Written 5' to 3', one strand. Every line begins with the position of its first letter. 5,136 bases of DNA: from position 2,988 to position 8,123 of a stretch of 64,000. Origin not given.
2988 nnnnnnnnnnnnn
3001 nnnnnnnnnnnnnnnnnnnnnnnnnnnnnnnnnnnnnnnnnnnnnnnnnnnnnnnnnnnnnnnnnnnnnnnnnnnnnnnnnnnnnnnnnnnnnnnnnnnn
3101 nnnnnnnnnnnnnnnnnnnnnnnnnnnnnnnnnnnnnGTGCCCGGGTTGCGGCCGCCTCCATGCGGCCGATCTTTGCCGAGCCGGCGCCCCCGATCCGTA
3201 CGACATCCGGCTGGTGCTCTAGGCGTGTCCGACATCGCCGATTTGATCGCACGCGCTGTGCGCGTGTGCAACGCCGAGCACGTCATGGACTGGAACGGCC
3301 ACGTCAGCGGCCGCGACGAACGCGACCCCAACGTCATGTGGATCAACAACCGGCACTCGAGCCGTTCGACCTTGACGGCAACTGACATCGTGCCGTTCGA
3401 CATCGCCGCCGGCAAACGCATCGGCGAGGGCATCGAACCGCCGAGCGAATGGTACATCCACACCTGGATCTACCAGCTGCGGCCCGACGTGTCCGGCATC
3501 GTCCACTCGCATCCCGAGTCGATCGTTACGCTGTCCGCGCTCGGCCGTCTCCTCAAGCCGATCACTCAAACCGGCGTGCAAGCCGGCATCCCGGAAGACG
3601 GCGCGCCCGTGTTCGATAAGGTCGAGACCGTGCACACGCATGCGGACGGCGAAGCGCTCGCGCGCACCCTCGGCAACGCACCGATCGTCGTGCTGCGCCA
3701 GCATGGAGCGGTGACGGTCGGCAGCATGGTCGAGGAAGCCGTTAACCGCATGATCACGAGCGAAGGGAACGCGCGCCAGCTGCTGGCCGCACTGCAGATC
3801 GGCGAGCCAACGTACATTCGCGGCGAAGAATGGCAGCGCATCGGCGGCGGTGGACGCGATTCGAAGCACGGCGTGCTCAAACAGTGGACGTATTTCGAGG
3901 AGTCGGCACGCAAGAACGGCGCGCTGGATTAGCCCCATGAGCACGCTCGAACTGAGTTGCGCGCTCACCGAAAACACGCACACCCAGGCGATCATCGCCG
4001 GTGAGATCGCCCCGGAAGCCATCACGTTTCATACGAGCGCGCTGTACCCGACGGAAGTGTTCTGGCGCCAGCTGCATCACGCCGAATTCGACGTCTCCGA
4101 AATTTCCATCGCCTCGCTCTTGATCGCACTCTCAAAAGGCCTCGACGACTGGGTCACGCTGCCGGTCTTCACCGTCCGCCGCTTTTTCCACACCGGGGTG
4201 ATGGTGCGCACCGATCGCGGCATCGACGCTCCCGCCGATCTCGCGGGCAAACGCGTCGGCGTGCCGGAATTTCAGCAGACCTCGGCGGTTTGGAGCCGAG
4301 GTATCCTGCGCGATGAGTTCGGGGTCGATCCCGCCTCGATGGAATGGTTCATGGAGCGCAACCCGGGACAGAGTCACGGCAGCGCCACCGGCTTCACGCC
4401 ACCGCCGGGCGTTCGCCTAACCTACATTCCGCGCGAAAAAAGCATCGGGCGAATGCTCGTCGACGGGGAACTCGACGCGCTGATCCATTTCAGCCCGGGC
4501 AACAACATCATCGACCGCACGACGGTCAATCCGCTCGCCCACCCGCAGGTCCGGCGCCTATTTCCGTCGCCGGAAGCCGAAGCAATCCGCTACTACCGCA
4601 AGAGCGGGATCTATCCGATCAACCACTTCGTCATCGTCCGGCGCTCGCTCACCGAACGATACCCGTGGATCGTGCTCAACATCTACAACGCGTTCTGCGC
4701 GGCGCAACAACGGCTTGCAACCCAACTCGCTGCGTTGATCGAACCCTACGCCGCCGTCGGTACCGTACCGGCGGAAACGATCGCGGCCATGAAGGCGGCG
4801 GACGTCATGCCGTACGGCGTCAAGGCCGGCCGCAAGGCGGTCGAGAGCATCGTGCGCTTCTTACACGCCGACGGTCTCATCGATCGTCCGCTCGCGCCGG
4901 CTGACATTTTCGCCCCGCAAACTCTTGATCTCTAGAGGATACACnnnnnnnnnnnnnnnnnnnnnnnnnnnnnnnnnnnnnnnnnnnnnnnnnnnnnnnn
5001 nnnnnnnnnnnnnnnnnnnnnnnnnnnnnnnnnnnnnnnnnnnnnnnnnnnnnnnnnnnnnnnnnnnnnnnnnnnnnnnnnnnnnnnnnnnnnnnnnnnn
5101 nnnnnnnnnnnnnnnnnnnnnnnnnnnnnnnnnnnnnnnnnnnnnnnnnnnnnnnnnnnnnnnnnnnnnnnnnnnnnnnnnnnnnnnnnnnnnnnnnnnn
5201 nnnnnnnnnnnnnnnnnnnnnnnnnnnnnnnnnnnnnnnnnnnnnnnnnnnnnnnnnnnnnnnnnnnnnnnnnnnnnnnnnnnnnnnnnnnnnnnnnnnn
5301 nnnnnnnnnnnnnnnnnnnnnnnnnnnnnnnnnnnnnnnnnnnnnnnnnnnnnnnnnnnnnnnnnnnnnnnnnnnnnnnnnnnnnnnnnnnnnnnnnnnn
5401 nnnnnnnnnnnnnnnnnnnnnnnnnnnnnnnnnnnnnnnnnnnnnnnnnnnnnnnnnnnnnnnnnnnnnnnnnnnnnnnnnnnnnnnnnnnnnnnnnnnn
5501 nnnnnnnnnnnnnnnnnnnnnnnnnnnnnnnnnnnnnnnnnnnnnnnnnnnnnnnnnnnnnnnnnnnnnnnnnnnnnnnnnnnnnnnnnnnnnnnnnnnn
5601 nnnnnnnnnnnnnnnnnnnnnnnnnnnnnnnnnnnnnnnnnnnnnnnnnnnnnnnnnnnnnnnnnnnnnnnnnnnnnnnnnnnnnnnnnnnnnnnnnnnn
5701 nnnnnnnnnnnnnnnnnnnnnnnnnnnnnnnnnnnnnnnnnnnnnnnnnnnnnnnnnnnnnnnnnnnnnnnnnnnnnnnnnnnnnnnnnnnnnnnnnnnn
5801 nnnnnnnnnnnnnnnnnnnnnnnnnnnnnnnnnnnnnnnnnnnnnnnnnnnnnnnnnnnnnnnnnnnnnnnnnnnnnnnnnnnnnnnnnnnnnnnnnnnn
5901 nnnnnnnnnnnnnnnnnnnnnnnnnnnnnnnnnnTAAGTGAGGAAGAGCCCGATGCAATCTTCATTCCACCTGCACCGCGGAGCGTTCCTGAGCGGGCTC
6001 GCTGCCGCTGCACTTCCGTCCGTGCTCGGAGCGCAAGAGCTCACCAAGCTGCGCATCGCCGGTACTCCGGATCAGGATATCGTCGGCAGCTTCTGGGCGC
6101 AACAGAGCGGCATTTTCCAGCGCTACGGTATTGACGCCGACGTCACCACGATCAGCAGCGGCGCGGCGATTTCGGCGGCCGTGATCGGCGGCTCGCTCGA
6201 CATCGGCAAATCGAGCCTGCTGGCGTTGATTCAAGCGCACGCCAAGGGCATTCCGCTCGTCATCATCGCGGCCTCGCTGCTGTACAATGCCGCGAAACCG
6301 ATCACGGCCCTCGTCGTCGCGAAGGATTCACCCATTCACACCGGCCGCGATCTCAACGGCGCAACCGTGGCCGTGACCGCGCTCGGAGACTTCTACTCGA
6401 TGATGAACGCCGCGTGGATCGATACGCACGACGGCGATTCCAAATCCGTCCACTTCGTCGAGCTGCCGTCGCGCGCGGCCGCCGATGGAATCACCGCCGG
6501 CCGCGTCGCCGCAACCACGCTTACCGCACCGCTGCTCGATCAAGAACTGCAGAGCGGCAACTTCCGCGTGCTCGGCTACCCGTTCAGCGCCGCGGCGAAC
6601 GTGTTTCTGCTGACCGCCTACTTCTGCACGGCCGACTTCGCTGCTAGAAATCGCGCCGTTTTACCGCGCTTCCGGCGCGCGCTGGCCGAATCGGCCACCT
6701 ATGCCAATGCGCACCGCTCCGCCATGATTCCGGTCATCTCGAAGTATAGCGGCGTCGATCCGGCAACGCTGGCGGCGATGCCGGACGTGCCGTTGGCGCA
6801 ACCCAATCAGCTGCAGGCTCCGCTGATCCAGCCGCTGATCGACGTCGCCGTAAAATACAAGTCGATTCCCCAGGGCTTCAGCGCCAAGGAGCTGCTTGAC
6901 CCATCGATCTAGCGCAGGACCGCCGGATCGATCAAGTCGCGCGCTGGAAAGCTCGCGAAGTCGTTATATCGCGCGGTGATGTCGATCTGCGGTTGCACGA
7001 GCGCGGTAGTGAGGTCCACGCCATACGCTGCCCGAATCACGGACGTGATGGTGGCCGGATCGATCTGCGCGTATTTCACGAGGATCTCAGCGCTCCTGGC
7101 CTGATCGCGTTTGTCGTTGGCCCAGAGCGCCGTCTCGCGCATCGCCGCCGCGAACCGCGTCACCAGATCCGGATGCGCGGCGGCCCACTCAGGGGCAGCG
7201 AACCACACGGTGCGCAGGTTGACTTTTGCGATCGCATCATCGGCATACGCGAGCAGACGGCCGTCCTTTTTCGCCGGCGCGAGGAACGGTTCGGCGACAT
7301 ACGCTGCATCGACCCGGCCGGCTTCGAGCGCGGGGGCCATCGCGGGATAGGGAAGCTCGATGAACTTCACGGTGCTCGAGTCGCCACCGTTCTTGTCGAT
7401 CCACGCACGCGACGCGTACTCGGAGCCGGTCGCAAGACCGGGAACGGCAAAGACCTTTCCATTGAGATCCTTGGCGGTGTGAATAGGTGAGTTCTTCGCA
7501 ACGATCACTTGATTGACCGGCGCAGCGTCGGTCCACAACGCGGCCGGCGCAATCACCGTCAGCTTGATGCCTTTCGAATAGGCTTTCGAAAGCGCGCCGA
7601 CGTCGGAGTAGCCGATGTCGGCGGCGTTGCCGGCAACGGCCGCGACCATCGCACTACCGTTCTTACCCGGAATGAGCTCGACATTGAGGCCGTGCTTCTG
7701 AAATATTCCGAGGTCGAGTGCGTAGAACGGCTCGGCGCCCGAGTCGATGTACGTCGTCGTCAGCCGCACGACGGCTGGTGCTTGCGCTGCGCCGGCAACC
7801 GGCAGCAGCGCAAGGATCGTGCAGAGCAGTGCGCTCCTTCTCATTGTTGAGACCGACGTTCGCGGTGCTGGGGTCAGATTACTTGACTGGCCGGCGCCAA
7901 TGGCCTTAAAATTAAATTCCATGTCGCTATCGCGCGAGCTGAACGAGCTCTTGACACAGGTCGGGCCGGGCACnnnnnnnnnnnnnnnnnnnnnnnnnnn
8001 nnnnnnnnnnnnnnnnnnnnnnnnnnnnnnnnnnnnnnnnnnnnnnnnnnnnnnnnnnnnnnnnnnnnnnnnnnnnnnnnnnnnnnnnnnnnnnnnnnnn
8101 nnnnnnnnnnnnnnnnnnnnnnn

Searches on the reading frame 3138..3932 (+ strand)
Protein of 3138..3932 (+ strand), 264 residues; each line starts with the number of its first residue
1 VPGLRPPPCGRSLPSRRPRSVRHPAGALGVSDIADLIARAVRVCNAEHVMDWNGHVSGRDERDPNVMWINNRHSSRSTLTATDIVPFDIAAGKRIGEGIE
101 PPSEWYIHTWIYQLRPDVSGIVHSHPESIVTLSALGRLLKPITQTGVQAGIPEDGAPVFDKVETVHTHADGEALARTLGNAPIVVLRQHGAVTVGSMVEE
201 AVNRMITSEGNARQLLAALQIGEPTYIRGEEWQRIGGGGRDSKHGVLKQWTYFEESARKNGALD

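Call 8: search_protein_families(library=pfam, proteins=[window:3138-3932:+], max_evalue=0.001)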
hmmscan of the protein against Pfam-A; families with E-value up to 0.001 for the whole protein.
window:3138-3932:+ (264 aa): 1 family
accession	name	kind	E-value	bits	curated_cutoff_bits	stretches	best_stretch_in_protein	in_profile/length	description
PF00596.27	Aldolase_II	-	2.2e-33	116.2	22.2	1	39-214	5-181/183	Class II Aldolase and Adducin N-terminal domain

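Call 25: search_protein_families(library=ncbifam, proteins=[window:3138-3932:+], max_evalue=0.001)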
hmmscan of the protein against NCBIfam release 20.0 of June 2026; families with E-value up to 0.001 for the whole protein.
window:3138-3932:+ (264 aa): 25 families
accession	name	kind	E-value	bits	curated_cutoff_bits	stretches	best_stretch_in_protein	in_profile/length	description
NF004855.0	PRK06208.1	subfamily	7.5e-26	91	255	1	52-254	63-263/274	class II aldolase/adducin family protein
NF053537.1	DhpthDcsPhtC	equivalog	1.4e-23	83.5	200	1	36-223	3-198/232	3,4-dihydroxyphthalate decarboxylase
NF005123.0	PRK06557.1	subfamily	1.5e-17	64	251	1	45-232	25-209/223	L-ribulose-5-phosphate 4-epimerase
NF005484.0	PRK07090.1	equivalog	1.5e-16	60.5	261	1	47-226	46-221/260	aldolase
NF005689.0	PRK07490.1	equivalog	9.1e-14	51.2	260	1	53-225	35-206/248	hypothetical protein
NF005451.0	PRK07044.1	subfamily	3e-13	49.4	207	1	55-227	45-215/256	aldolase II superfamily protein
NF006208.0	PRK08333.1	equivalog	2.8e-12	46.7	267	1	65-213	35-178/189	aldolase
NF053831.1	RU1PAldHalo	equivalog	2.8e-12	46.5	300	1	79-233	47-197/208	ribulose-1-phosphate aldolase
NF005302.0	PRK06833.1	equivalog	8.5e-12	45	264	1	78-234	51-202/214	L-fuculose-phosphate aldolase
NF005186.0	PRK06661.1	equivalog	8e-11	42.1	339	1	104-205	78-177/235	hypothetical protein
NF006413.0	PRK08660.1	equivalog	8.6e-11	42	203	1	62-210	29-169/184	aldolase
NF005984.0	PRK08087.1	subfamily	4.4e-10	39.7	264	1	67-225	38-191/215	L-fuculose-phosphate aldolase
NF006047.0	PRK08193.1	subfamily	3.1e-09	36.8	257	1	53-221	26-202/231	L-ribulose-5-phosphate 4-epimerase AraD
NF040649.1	FucA_Meth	equivalog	5.7e-09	36.2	250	1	46-205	16-163/179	L-fuculose phosphate aldolase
TIGR01086.1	fucA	equivalog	7.7e-09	35.6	400.25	1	67-226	37-191/214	L-fuculose-phosphate aldolase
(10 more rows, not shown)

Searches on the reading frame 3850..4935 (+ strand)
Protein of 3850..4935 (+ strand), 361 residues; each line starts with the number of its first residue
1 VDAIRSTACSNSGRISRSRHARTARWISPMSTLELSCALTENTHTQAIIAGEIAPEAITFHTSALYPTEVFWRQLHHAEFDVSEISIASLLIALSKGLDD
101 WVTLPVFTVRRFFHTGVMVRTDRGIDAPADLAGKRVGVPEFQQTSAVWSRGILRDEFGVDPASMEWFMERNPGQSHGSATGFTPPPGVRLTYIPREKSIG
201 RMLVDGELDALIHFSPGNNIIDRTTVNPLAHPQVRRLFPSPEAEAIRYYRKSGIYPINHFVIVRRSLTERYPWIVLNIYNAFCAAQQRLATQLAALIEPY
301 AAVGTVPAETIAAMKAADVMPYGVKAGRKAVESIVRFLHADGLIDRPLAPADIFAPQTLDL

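Call 8: search_protein_families(library=pfam, proteins=[window:3850-4935:+], max_evalue=0.001)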
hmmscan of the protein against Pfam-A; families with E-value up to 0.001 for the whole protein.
window:3850-4935:+ (361 aa): 1 family
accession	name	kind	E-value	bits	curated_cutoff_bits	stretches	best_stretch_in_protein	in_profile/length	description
PF09084.16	NMT1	-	0.00011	22.6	20.5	1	113-163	70-121/216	NMT1/THI5 like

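Call 77: search_protein_families(library=ncbifam, proteins=[window:3937-4935:+], max_evalue=0.01)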
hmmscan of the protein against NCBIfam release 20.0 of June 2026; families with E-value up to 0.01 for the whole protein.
window:3937-4935:+ (332 aa): 2 families
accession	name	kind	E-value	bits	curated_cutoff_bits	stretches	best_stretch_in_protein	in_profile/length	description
TIGR01728.1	SsuA_fam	subfamily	3.6e-07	29.7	163.5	1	216-328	172-287/290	aliphatic sulfonate ABC transporter substrate-binding protein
TIGR01729.1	taurine_ABC_bnd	equivalog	0.0098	15.3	304.25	0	87-134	83-128/300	taurine ABC transporter substrate-binding protein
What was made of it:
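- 3937..4935 (+): Leaderless PBP-fold enzyme homologous to 4,5-dihydroxyphthalate decarboxylase. SsuA-family hit 3.6e-7 (call 77).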

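Call 78: search_solved_structures(query=window:3937-4935:+, max_evalue=1)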
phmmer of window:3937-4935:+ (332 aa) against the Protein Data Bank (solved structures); distinct sequences matched with E-value up to 1: 3.
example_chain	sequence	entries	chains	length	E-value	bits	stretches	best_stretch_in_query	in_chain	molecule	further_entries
9jp7_A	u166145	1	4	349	1.1e-49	172.5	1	1-330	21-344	4,5-dihydroxyphthalate decarboxylase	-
2de3_A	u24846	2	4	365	0.86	11.9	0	86-132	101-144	DIBENZOTHIOPHENE DESULFURIZATION ENZYME B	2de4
2de2_A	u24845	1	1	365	0.86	11.9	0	86-132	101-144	DIBENZOTHIOPHENE DESULFURIZATION ENZYME B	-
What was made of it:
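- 3937..4935 (+): PDB 9jp7 at E=1.1e-49 (call 78).
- On 4,5-dihydroxyphthalate decarboxylase family: The neighbour at 3937-4935 is the clear homologue (E 1.1e-49, call 78).
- Closest known: Cytoplasmic PBP-fold enzymes: 4,5-dihydroxyphthalate decarboxylase. Same: A true 4,5-dihydroxyphthalate decarboxylase homologue is encoded 7 kb away (call 78).
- One such enzyme lies in this same island (call 78).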

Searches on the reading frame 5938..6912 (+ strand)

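Call 8: search_protein_families(library=pfam, proteins=[window:5938-6912:+], max_evalue=0.001)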
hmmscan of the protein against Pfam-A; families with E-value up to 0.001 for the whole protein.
window:5938-6912:+ (324 aa): 3 families
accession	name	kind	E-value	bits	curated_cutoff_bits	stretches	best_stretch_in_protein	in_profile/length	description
PF09084.16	NMT1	-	2.9e-19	70.2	20.5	1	47-259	3-212/216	NMT1/THI5 like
PF13379.11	NMT1_2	-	5.4e-13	49.8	24.7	1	32-259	2-241/252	NMT1-like family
PF12974.12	Phosphonate-bd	-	4e-07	30.1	27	1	62-212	26-184/242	ABC transporter, phosphonate, periplasmic substrate-binding protein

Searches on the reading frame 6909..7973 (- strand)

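Call 8: search_protein_families(library=pfam, proteins=[window:6909-7973:-], max_evalue=0.001)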
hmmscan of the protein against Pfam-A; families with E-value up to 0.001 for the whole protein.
window:6909-7973:- (354 aa): 5 families
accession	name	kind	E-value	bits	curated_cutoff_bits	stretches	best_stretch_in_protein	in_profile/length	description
PF09084.16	NMT1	-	2.8e-27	96.5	20.5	1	83-291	8-215/216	NMT1/THI5 like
PF13379.11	NMT1_2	-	3.3e-19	70.1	24.7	1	69-298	8-251/252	NMT1-like family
PF12974.12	Phosphonate-bd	-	2.3e-09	37.4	27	1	93-283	26-214/242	ABC transporter, phosphonate, periplasmic substrate-binding protein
PF04069.17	OpuAC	-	6.9e-09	36.1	21.2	1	90-279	23-227/257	Substrate binding domain of ABC-type glycine betaine transport system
PF16868.10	NMT1_3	-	1.8e-05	24.9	27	1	105-227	50-167/289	NMT1-like family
